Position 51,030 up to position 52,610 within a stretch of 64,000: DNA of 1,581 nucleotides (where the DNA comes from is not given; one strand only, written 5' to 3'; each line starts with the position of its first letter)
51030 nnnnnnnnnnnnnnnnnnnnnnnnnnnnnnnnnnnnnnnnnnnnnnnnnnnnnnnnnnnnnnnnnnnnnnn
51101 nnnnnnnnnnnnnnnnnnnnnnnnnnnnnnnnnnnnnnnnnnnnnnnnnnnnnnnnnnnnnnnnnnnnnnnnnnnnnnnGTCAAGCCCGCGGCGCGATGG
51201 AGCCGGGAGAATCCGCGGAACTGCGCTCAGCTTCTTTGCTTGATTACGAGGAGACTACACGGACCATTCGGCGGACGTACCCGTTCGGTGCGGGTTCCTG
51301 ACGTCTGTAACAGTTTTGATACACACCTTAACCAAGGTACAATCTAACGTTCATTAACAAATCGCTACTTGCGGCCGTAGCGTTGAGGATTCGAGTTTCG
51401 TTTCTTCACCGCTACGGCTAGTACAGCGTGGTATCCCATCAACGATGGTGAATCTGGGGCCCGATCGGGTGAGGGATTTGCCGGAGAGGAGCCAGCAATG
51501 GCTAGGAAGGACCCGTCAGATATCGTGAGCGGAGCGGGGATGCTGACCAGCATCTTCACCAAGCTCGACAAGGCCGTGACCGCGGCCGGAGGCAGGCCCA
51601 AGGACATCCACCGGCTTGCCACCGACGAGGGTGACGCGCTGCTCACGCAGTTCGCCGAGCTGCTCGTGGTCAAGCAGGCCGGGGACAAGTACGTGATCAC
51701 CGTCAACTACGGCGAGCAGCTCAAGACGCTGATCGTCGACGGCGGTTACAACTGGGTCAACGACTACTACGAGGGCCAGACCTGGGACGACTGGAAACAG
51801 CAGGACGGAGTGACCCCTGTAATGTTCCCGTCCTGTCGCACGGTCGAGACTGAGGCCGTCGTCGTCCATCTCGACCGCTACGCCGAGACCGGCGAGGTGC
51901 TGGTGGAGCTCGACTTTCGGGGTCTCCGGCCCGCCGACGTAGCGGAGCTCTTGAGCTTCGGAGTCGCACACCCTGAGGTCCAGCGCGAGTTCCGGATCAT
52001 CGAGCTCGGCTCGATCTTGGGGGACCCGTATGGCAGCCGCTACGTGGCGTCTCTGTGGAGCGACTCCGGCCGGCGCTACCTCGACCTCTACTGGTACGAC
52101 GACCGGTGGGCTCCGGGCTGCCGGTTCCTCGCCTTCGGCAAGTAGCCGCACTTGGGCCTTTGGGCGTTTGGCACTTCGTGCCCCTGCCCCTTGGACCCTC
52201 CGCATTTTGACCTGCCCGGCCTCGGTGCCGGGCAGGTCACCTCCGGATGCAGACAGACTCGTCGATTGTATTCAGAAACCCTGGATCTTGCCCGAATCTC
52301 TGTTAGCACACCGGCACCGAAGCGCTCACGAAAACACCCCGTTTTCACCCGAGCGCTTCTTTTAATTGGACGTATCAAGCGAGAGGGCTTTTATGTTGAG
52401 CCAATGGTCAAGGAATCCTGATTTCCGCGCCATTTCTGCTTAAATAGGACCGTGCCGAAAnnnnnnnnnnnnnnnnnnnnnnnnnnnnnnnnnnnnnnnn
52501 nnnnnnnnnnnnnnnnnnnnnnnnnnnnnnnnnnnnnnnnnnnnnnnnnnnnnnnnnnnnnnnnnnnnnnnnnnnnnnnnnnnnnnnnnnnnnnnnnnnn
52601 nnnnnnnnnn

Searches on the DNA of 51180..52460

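Call 21: search_rna_families(source=window, start=51180, end=52460, threshold=evalue, max_evalue=10)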
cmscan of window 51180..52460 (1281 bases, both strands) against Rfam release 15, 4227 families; matches with E-value up to 10: 7.
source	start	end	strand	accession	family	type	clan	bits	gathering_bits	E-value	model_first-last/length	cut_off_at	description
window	52202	52250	-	RF00784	mir-486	Gene; miRNA;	-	18.4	69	0.41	1-68/68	no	mir-486 microRNA precursor family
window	52202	52250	+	RF00784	mir-486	Gene; miRNA;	-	18.2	69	0.47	1-68/68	no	mir-486 microRNA precursor family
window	51443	51492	+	RF01138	sR23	Gene; snRNA; snoRNA; CD-box;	-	16.2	45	0.3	1-54/54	no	Small nucleolar RNA sR23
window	51441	51506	+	RF01276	sR53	Gene; snRNA; snoRNA; CD-box;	-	14.3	49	1.8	1-60/60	no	Small nucleolar RNA sR53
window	52212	52235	+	RF01519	CC0196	Gene; sRNA;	-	13.8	35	4.1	33-56/58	no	Caulobacter sRNA CC0196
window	52212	52235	-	RF01519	CC0196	Gene; sRNA;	-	13.3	35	5.4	33-56/58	no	Caulobacter sRNA CC0196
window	52209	52238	+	RF02816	HBV_PRE_1151-1410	Cis-reg;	-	12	82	1.4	142-171/259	no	Hepatitis B virus post-transcriptional regulatory element 1151-1410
